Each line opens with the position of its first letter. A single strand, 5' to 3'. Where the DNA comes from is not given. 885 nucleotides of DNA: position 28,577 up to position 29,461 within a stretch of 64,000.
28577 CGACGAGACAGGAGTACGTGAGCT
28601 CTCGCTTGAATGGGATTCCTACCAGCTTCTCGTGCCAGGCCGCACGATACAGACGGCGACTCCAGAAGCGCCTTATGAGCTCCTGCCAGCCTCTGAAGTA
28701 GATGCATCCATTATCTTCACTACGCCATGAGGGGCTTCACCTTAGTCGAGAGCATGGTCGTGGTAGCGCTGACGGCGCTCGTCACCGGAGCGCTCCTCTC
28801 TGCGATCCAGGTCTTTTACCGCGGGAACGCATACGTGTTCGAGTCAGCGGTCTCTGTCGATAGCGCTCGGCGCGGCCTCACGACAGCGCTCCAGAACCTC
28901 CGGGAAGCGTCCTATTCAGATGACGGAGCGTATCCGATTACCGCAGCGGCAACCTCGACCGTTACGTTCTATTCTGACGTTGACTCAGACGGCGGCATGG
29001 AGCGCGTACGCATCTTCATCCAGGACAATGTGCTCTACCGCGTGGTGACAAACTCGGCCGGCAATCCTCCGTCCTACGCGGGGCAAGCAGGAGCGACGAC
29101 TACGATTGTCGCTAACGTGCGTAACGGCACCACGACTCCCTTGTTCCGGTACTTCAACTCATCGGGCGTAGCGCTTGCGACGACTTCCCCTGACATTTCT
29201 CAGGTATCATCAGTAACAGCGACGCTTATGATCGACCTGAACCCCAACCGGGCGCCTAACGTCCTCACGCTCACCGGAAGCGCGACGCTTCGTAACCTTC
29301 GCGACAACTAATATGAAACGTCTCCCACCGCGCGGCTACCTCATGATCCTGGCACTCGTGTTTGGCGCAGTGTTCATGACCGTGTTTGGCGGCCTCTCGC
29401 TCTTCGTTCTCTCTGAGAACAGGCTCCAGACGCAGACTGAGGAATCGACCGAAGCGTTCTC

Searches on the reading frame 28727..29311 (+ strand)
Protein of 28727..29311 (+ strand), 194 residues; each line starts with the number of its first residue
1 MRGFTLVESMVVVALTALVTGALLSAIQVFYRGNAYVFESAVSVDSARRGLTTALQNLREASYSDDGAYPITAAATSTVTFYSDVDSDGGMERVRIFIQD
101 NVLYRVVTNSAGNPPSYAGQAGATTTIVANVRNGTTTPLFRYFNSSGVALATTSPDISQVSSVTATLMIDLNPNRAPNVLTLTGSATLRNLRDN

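Call 82: search_protein_families(library=pfam, proteins=[window:28727-29311:+], max_evalue=0.001)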
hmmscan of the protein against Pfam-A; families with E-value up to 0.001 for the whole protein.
window:28727-29311:+ (194 aa): 1 family
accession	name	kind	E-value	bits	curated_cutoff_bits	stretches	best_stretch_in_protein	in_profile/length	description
PF07963.17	N_methyl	-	0.00011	22.1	21.2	1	2-24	5-27/27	Prokaryotic N-terminal methylation motif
